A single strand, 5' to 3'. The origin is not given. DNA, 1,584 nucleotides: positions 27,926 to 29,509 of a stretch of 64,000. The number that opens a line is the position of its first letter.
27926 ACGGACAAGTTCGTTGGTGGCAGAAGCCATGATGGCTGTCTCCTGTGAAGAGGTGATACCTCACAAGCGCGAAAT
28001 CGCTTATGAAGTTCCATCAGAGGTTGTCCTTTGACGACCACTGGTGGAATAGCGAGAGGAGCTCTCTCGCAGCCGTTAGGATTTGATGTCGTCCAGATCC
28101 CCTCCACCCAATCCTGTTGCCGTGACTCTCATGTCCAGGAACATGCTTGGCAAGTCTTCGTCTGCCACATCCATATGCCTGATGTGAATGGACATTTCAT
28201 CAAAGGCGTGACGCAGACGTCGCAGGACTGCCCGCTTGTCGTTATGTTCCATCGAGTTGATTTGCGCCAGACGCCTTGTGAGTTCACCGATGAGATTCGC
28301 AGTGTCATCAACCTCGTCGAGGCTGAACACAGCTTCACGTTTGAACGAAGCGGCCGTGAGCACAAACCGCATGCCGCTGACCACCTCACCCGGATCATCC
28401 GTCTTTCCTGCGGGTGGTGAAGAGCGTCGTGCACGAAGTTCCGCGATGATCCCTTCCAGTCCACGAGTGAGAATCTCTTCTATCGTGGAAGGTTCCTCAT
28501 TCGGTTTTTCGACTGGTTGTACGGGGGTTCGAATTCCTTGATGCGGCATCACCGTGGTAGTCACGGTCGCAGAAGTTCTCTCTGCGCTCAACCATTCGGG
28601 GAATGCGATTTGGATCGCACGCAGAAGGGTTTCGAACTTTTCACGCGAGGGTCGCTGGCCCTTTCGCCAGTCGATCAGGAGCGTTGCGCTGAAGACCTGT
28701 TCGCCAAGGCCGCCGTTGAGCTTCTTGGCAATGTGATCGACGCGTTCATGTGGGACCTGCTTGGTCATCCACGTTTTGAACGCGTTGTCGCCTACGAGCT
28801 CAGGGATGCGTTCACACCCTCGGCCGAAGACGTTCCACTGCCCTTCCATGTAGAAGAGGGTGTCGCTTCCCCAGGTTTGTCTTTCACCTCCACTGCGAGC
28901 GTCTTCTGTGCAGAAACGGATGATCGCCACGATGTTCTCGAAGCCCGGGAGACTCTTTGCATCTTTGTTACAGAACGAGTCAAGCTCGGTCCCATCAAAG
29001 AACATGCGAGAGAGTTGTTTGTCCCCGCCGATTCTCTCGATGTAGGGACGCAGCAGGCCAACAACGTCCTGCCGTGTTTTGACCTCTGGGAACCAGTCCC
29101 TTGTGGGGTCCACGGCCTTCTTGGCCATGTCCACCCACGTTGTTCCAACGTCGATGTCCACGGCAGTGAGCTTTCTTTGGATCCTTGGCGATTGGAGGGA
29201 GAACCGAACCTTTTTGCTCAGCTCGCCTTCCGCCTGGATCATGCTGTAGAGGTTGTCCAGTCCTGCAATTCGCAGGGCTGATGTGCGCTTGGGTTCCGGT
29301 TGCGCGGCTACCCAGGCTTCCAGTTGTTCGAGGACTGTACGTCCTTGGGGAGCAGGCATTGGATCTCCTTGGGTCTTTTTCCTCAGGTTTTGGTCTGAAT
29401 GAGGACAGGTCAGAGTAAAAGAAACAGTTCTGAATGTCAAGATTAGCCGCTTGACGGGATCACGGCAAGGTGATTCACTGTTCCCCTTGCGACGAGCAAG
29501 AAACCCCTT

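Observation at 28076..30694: Divergent gene pair next to the GHKL ATPase sharing a 160-nt control region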

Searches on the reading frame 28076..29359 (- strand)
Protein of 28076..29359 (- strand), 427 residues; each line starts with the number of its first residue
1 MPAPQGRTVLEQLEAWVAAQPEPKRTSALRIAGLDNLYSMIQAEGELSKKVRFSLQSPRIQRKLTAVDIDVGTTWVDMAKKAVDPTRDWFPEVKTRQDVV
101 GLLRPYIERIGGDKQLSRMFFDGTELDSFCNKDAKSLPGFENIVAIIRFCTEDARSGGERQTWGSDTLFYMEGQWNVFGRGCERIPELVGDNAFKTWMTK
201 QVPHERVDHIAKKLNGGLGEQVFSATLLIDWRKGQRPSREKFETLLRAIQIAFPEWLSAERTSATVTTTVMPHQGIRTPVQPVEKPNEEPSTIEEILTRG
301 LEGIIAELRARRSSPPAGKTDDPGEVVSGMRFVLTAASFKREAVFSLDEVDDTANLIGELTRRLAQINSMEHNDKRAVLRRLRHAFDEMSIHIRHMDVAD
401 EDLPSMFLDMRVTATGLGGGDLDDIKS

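Call 9: search_protein_families(library=pfam, proteins=[window:28076-29359:-], max_evalue=0.1)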
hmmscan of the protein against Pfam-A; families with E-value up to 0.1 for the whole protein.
window:28076-29359:- (427 aa): 1 family
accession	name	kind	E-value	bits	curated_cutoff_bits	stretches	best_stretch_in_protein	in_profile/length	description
PF05008.21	V-SNARE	-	0.0047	17.8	25.9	1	354-404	13-63/92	Vesicle transport v-SNARE protein N-terminus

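Call 10: search_protein_families(library=padloc, proteins=[window:28076-29359:-], max_evalue=0.1)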
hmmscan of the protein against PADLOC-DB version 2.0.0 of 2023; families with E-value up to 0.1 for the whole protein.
window:28076-29359:- (427 aa): 0 families

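Call 14: search_protein_families(library=ncbifam, proteins=[window:28076-29359:-], max_evalue=0.1)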
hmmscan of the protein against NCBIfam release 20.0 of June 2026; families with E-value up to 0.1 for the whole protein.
window:28076-29359:- (427 aa): 0 families

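Call 15: search_protein_families(library=phrogs, proteins=[window:28076-29359:-], max_evalue=0.1)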
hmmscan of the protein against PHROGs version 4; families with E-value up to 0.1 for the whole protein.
window:28076-29359:- (427 aa): 0 families

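Call 17: find_encoding_contigs(protein=window:28076-29359:-, flank=10000, max_places=6)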
Protein window:28076-29359:- (427 aa): 12 contigs read that carry it; 4 places shown.
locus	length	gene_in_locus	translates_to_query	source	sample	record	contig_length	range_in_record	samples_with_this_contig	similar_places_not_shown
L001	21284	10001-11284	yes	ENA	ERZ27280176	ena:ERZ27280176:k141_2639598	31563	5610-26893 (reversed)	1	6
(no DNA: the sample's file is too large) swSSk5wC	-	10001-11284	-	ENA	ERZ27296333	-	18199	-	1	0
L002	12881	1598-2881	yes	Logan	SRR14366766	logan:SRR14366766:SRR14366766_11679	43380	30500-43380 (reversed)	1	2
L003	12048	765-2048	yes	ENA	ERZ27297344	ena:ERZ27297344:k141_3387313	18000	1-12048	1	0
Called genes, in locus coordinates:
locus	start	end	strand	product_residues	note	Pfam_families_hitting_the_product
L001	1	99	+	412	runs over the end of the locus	-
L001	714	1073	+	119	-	PF01258:zf-dskA_traR (weak)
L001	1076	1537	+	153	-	PF01252:Peptidase_A8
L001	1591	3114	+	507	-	PF13541:ChlI, PF01078:Mg_chelatase, PF00158:Sigma54_activat (faint), PF07728:AAA_5 (weak), PF00493:MCM (weak), PF13335:Mg_chelatase_C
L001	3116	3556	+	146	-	PF20803:PaaX_M, PF09827:CRISPR_Cas2 (weak)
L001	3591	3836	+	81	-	-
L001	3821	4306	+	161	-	-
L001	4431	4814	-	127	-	-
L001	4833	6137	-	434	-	PF23473:LysM3_LYK4_5 (faint), PF23446:LysM1_NFP_LYK (faint), PF23462:LysM3_NFP (faint), PF23472:LysM2_CERK1_LYK3_4_5 (faint), PF01476:LysM, PF01551:Peptidase_M23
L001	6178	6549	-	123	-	PF01050:MannoseP_isomer, PF07883:Cupin_2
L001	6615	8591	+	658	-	PF03030:H_PPase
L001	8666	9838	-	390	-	-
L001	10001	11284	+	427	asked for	-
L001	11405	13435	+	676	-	PF13589:HATPase_c_3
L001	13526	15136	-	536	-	-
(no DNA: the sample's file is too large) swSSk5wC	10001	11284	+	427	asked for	-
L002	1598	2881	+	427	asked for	-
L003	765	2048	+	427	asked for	-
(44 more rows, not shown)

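Call 19: find_homologous_proteins(query=window:28076-29359:-, max_evalue=0.001)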
Query window:28076-29359:- (427 aa): 9 proteins with E <= 0.001 among 8000 candidates.
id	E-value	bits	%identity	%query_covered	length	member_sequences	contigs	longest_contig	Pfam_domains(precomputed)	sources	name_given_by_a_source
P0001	2.7e-286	967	100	100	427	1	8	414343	-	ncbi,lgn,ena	-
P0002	3.6e-149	515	57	99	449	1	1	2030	-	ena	-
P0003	4.1e-143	495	55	99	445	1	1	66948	-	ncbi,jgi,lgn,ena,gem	ncbi:MAG: hypothetical protein WC654_05100 [Patescibacteria group bacterium]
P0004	3.3e-137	476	49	100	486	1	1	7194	-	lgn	-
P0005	7.4e-125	435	49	99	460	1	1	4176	-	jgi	jgi:hypothetical protein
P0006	1.1e-121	425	51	96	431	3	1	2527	-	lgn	-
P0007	8.1e-121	422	49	97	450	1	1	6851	-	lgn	-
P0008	2.1e-114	401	47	96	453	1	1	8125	-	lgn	-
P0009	4.7e-94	334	52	59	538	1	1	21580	-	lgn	-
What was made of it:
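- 28076..29359 (-): Gene 5 (427 aa), the first cistron of the gene5-GHKL operon. Layout: all-alpha N-domain (1-258), disordered linker (259-320), and a helical C-domain (321-421) shared with partners of distant GHKL relatives. Only 9 homologues among 5.8 billion clusters (call 19).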

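Call 20: find_encoding_contigs(protein=P0003, flank=10000, max_places=2)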
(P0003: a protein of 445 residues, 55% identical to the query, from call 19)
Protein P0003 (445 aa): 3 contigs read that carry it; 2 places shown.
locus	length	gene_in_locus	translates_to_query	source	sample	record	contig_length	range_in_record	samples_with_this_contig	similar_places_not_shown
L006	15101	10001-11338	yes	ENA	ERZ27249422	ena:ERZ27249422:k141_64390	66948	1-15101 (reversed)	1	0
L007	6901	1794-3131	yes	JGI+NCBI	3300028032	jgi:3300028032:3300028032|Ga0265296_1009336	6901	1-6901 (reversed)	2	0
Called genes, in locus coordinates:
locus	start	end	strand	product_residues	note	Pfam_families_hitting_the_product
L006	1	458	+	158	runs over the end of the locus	PF01252:Peptidase_A8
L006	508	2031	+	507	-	PF13541:ChlI, PF01078:Mg_chelatase, PF07728:AAA_5 (weak), PF00493:MCM (weak), PF13335:Mg_chelatase_C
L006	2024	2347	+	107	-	PF05973:Gp49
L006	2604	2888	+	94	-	PF13560:HTH_31, PF12844:HTH_19 (weak), PF01381:HTH_3, PF13443:HTH_26 (weak)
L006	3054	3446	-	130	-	-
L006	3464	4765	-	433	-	PF23473:LysM3_LYK4_5 (faint), PF23446:LysM1_NFP_LYK (faint), PF01476:LysM, PF01551:Peptidase_M23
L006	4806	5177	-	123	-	PF01050:MannoseP_isomer, PF07883:Cupin_2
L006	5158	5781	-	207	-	PF01351:RNase_HII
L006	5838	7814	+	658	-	PF03030:H_PPase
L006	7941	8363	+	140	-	-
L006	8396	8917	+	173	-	-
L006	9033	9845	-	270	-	-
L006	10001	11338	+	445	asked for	-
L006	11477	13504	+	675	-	PF13589:HATPase_c_3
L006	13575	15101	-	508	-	?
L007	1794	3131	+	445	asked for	-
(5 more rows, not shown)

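Call 21: find_encoding_contigs(protein=P0009, flank=10000, max_places=2)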
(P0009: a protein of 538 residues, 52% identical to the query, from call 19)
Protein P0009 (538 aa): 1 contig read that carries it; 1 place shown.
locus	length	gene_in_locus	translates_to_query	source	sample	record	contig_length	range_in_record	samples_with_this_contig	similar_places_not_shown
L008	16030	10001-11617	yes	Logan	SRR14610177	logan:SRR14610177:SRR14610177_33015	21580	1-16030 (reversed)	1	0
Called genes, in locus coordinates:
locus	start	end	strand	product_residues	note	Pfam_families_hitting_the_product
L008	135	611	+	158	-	-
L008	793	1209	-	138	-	-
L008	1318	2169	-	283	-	-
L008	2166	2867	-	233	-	PF00300:His_Phos_1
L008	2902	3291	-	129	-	-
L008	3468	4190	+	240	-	PF01978:TrmB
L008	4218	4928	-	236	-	PF01255:Prenyltransf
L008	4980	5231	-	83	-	-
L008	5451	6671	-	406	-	PF01476:LysM, PF23473:LysM3_LYK4_5 (weak), PF01476:LysM, PF01551:Peptidase_M23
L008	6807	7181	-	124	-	PF01050:MannoseP_isomer, PF07883:Cupin_2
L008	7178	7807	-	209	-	PF01351:RNase_HII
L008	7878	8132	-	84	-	PF13083:KH_KhpA-B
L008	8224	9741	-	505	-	-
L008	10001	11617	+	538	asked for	-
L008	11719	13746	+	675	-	PF13589:HATPase_c_3 (weak)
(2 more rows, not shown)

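Call 22: find_encoding_contigs(protein=P0008, flank=10000, max_places=2)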
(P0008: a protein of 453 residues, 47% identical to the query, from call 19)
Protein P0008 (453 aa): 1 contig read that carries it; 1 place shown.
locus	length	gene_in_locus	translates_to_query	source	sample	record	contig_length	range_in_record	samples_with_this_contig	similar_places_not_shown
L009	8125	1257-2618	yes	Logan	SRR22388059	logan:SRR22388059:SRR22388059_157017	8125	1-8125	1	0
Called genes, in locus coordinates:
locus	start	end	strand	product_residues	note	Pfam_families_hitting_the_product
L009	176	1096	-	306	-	-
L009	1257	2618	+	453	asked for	-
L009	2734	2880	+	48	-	-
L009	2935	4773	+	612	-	-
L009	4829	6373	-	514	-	-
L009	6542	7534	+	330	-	-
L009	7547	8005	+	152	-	-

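Call 41: predict_structure(alignment_id=A3)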
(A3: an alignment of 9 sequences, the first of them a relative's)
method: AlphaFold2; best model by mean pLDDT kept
length: 427 residues; sequences in the alignment: 9
mean_pLDDT: 71.1   pTM: 0.53
mean pLDDT of the five models: 71.1, 70.2, 69.4, 67.8, 66.3
residues with pLDDT >= 90: 137; 70-90: 111; 50-70: 66; < 50: 113
segments of 3 or more residues with pLDDT < 50: 260-292, 299-301, 303-354, 388-403, 425-427
pLDDT, mean of each block of 10 residues (from residue 1): 70 91 89 92 88 89 90 88 89 91 91 87 80 74 92 90 91 90 85 93 90 94 94 93 95 80 32 30 35 48 45 35 35 35 36 51 59 61 51 43 54 56 47
secondary structure, 60 per line:
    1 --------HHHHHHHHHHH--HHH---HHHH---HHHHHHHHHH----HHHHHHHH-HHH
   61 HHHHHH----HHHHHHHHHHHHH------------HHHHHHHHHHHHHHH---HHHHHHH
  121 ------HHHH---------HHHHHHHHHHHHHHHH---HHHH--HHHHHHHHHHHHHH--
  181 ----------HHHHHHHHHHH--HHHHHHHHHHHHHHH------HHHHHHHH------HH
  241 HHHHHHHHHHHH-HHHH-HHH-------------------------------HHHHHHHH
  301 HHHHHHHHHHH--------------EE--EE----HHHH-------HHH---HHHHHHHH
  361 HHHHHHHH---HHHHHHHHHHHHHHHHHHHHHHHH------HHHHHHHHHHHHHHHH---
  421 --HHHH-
elements in order: H9-19 H28-31 H35-44 H49-56 H58-66 H71-83 H96-110 H114-120 H127-130 H140-155 H159-162 H165-178 H191-201 H204-218 H225-232 H239-252 H254-257 H293-311 H336-339 H353-368 H372-395 H402-417 H423-426
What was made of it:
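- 28076..29359 (-): AF2 gives pLDDT of about 90 for the N-domain (call 41).
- Gene 5 N-domain at pLDDT of about 90 (call 41). The gene 5 C-domain is modelled poorly, at pLDDT 43-61 (call 41), so docking is inferred only from conservation.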

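Call 42: find_encoding_contigs(protein=P0004, flank=10000, max_places=1)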
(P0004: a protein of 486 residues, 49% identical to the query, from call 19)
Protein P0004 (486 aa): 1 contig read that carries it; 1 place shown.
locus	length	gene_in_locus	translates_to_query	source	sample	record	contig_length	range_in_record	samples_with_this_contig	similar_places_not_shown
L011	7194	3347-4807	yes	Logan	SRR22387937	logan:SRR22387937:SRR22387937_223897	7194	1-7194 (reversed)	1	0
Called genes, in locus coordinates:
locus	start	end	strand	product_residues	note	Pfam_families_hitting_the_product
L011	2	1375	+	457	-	?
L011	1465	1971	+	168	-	-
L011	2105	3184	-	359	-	-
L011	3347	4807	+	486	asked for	-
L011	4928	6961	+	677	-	PF13589:HATPase_c_3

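Call 43: find_encoding_contigs(protein=P0007, flank=10000, max_places=1)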
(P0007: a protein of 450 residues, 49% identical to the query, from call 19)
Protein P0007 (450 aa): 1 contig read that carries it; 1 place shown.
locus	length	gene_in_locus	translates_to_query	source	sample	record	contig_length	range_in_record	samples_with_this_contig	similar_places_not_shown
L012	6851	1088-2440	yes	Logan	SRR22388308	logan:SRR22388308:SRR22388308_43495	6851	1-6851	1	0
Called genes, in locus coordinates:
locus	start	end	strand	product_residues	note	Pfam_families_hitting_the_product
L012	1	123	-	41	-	?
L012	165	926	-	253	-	-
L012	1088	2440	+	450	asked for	-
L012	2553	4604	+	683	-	PF13589:HATPase_c_3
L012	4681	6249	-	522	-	-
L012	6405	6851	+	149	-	?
